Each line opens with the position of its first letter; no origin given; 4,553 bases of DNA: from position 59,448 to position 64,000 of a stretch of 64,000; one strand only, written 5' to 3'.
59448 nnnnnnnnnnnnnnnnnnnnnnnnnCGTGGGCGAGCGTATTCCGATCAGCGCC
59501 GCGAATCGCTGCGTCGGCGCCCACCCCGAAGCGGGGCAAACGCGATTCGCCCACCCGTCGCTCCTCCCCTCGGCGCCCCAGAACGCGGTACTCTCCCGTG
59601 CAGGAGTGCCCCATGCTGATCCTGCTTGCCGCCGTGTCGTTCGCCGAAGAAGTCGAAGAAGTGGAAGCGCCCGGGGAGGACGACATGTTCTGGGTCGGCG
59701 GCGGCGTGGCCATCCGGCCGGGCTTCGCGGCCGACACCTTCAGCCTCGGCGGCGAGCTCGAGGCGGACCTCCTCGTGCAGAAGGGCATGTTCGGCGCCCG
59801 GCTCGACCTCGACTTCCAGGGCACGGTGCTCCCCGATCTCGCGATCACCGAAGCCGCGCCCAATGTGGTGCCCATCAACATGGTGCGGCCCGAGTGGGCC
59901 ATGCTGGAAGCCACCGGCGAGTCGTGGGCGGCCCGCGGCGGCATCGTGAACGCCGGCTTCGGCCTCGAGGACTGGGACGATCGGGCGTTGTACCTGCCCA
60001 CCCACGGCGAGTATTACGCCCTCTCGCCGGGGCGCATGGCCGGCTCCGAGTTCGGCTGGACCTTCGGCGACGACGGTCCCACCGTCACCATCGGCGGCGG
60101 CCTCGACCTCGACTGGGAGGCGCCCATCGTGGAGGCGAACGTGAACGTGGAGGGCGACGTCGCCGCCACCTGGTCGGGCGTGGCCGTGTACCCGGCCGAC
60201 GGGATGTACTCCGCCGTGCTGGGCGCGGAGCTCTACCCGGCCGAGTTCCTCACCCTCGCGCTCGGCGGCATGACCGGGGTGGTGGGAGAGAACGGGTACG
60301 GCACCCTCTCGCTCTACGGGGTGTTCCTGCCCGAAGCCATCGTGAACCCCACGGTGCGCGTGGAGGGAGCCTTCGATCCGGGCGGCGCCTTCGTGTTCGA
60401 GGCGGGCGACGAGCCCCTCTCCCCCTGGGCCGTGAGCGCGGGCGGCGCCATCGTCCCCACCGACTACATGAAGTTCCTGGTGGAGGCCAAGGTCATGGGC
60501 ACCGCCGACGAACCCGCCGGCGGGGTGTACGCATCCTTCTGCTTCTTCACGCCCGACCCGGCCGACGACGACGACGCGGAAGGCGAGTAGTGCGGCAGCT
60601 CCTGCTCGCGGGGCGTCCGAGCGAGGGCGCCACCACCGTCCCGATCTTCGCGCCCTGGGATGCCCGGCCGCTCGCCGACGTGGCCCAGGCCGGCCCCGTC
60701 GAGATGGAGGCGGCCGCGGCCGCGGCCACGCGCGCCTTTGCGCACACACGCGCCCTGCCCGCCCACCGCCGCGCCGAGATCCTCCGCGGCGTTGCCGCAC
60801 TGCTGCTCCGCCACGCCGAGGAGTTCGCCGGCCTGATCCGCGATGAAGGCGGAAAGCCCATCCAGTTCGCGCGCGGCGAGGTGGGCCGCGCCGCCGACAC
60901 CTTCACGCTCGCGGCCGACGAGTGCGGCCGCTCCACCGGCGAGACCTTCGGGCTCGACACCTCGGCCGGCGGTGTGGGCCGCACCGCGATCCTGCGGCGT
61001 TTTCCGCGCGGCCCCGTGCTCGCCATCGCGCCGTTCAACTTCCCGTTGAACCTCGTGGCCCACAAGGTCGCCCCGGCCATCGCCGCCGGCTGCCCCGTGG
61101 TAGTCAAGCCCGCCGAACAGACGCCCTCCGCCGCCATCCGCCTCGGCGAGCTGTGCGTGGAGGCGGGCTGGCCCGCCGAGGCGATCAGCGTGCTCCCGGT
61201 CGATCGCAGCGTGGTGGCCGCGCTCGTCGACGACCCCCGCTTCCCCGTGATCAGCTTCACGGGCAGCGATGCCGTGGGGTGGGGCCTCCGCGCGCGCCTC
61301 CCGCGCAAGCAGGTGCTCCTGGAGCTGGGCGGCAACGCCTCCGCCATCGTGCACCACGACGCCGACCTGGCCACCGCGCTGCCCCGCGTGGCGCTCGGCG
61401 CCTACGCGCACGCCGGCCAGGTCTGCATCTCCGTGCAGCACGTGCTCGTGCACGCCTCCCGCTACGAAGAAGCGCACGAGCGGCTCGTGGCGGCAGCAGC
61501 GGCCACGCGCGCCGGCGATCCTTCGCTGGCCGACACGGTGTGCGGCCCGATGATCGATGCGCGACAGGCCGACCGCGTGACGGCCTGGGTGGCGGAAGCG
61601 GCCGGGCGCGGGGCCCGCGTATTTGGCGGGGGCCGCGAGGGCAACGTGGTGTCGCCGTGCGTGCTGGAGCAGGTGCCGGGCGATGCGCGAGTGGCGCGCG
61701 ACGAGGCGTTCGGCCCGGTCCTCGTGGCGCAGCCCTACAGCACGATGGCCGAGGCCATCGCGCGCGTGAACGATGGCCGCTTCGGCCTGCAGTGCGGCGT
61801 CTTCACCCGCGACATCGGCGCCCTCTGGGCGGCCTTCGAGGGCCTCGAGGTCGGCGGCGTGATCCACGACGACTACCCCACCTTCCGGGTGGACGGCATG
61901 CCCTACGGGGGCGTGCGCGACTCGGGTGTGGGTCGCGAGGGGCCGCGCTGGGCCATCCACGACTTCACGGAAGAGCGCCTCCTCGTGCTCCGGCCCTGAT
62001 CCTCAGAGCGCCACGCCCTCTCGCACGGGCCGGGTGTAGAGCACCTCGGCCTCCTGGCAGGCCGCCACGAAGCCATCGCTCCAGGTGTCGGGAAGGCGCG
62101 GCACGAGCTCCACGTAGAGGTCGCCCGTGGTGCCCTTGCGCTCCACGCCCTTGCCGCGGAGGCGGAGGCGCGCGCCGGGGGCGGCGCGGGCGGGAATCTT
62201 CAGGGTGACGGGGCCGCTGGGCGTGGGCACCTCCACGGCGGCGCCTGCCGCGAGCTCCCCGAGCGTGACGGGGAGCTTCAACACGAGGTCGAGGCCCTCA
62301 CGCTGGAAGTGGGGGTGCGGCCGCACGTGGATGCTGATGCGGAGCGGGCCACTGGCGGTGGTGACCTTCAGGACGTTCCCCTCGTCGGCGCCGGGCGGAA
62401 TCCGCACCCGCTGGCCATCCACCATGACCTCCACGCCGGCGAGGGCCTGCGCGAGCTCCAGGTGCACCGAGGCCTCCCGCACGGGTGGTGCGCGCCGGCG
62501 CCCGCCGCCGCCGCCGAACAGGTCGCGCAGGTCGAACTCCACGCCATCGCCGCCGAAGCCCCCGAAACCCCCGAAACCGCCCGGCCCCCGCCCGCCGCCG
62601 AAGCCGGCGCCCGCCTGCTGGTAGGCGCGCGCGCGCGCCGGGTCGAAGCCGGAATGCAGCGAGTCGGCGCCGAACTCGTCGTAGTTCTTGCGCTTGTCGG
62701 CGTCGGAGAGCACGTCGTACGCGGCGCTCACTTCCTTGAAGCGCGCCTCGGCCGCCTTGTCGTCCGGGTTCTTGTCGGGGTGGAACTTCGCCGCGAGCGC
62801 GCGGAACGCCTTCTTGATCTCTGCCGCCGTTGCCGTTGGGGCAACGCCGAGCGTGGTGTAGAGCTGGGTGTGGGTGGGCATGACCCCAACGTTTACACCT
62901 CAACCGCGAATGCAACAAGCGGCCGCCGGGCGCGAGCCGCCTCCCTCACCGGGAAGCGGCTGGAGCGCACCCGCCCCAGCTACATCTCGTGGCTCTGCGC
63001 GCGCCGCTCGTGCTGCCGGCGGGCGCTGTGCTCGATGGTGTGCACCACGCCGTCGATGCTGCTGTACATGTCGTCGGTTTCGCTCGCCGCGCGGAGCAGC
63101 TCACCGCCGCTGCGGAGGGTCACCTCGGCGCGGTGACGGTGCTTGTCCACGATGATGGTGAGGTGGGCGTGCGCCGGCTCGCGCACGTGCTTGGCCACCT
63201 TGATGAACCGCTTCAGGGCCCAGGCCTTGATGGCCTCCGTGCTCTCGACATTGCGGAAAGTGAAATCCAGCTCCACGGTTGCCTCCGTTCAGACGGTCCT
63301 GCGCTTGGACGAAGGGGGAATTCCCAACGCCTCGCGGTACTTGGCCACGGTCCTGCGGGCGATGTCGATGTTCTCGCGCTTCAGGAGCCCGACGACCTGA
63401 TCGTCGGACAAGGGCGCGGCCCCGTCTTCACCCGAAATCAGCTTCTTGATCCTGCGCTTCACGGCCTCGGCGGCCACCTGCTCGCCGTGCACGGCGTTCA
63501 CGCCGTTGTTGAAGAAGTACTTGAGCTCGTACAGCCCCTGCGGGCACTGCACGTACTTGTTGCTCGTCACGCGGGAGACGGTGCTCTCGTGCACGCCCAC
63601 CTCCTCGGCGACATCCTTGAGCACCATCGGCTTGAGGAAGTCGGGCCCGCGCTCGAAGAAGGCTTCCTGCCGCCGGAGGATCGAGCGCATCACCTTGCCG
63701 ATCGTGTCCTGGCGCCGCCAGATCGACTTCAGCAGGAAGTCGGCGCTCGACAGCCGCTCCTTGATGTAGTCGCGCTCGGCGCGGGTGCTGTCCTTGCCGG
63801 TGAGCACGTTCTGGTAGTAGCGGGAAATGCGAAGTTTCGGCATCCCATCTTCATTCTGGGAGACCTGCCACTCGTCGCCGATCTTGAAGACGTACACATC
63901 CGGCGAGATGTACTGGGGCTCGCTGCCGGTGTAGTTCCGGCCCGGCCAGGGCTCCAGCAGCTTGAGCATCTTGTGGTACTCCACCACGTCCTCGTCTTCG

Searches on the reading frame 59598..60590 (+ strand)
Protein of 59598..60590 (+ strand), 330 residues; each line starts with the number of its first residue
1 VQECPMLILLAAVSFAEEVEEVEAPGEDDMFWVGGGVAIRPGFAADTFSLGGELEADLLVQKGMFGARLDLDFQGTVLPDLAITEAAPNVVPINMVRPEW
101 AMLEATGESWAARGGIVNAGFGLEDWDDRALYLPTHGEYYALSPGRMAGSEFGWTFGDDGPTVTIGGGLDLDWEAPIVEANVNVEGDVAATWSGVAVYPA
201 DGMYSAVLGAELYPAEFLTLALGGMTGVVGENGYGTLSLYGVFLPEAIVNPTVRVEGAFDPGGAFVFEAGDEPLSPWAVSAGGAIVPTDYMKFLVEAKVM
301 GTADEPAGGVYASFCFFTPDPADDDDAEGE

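Call 11: search_protein_families(library=pfam, proteins=[window:59598-60590:+], max_evalue=0.001)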
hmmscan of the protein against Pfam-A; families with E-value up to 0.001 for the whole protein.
window:59598-60590:+ (330 aa): 0 families

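Call 40: search_protein_families(library=ncbifam, proteins=[window:59598-60590:+], max_evalue=0.001)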
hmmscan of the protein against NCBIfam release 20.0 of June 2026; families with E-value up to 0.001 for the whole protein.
window:59598-60590:+ (330 aa): 0 families

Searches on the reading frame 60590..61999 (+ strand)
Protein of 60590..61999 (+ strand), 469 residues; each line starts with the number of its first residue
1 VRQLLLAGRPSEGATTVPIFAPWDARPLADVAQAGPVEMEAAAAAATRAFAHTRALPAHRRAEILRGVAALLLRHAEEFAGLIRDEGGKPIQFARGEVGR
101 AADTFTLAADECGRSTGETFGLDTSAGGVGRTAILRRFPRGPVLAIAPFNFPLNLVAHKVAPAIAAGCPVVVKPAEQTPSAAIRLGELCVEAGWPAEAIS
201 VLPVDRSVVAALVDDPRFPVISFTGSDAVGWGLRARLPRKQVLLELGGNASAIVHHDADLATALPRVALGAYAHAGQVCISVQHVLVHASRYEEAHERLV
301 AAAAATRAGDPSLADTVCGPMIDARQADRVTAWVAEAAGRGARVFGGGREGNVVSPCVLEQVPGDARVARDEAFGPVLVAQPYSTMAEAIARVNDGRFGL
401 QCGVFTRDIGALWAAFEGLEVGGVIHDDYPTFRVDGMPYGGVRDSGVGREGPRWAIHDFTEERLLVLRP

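Call 11: search_protein_families(library=pfam, proteins=[window:60590-61999:+], max_evalue=0.001)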
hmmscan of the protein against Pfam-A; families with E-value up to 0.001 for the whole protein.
window:60590-61999:+ (469 aa): 1 family
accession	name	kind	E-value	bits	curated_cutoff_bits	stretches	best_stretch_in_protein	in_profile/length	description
PF00171.27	Aldedh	-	2.6e-132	442.1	23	1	12-462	5-458/461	Aldehyde dehydrogenase family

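Call 40: search_protein_families(library=ncbifam, proteins=[window:60590-61999:+], max_evalue=0.001)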
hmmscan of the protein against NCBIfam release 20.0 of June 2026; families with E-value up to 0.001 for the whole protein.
window:60590-61999:+ (469 aa): 42 families (the best 25 are shown)
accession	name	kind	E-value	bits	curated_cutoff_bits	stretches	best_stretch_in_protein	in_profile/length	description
NF040648.1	lactal_redase_Meth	equivalog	2.8e-101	339.9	650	1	17-467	13-462/463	lactaldehyde dehydrogenase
NF047626.1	SulfactDhSafD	equivalog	9.2e-101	338.1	700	1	19-467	5-454/454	sulfoacetaldehyde dehydrogenase SafD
TIGR03250.1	PhnAcAld_DH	equivalog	4.3e-88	296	635.65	1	4-463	6-466/472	phosphonoacetaldehyde dehydrogenase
TIGR01780.1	SSADH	subfamily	1.7e-86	290.9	646.35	1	26-461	8-446/448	succinate-semialdehyde dehydrogenase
NF040869.1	G3PDH_Arch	equivalog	4.9e-85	286.1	780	1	6-464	24-488/502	NADP-dependent glyceraldehyde-3-phosphate dehydrogenase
NF010000.0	PRK13473.1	subfamily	1.1e-82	278.3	615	1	8-463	9-468/475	aminobutyraldehyde dehydrogenase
NF045735.1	PaDhStyDPseudo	equivalog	6.4e-82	275.7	850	1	5-466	6-480/483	phenylacetaldehyde dehydrogenase StyD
NF008415.0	PRK11241.1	equivalog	2.9e-80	270.3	828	1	12-466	23-479/482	NADP-dependent succinate-semialdehyde dehydrogenase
TIGR01804.1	BADH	equivalog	3.3e-79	266.5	668.6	1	14-462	12-466/467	betaine-aldehyde dehydrogenase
TIGR02299.1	HpaE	equivalog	3.8e-78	263.2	638.35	1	11-465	12-474/488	5-carboxymethyl-2-hydroxymuconate semialdehyde dehydrogenase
NF006916.0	PRK09407.1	equivalog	7e-78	262.5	521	1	11-463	30-488/526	succinic semialdehyde dehydrogenase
NF045736.1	PaDhStyDRhodo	equivalog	1.1e-76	258.3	800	1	3-465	4-475/479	phenylacetaldehyde dehydrogenase StyD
NF009725.0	PRK13252.1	equivalog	6e-74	249.2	593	1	13-462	20-474/488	betaine-aldehyde dehydrogenase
TIGR04284.1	aldehy_Rv0768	hypoth_equivalog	2.4e-73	247.7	775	1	3-464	2-475/480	aldehyde dehydrogenase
TIGR03216.1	OH_muco_semi_DH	equivalog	1.3e-68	231.7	693.25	1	17-465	16-477/481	2-hydroxymuconic semialdehyde dehydrogenase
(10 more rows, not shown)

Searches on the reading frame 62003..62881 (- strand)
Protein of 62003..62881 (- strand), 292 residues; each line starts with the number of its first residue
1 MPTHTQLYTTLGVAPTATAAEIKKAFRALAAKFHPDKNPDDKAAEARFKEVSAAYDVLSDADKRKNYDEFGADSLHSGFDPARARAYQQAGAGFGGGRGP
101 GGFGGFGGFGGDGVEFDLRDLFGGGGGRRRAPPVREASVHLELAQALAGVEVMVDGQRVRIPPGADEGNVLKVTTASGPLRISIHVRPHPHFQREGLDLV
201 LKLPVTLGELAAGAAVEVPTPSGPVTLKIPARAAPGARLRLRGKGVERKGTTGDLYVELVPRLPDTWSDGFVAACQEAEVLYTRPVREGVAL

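Call 11: search_protein_families(library=pfam, proteins=[window:62003-62881:-], max_evalue=0.001)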
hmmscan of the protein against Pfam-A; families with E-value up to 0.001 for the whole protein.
window:62003-62881:- (292 aa): 2 families
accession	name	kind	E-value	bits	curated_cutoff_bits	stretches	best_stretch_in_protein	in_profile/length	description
PF00226.36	DnaJ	-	1.8e-25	89.2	27.8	1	7-68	2-63/63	DnaJ domain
PF01556.23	DnaJ_C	-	1.3e-24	87.4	26.6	1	154-264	43-152/152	DnaJ C terminal domain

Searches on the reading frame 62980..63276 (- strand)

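Call 11: search_protein_families(library=pfam, proteins=[window:62980-63276:-], max_evalue=0.001)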
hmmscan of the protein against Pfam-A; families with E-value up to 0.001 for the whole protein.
window:62980-63276:- (98 aa): 1 family
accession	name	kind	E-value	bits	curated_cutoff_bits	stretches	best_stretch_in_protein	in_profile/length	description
PF02482.25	Ribosomal_S30AE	-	2.7e-16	60.5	23.7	1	4-92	2-87/88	Sigma 54 modulation protein / S30EA ribosomal protein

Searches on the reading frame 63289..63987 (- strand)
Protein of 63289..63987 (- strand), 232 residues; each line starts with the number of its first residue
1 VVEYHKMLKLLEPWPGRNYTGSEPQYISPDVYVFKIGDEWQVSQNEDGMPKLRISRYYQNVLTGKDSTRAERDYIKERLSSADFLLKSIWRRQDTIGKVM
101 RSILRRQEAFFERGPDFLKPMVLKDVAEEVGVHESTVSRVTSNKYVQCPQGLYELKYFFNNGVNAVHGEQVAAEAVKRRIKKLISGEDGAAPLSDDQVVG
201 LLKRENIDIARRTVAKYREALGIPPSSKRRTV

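Call 11: search_protein_families(library=pfam, proteins=[window:63289-63987:-], max_evalue=0.001)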
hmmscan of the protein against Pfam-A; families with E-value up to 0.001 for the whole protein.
window:63289-63987:- (232 aa): 3 families
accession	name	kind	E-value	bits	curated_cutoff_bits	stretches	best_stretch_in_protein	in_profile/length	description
PF04552.19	Sigma54_DBD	-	1.5e-61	207.3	22.8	1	73-230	2-159/160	Sigma-54, DNA binding domain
PF04963.19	Sigma54_CBD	-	3.6e-14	53.4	22.9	1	3-58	130-185/185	Sigma-54 factor, core binding domain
PF00356.27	LacI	-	0.00013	22.1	27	1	123-144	2-23/46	Bacterial regulatory proteins, lacI family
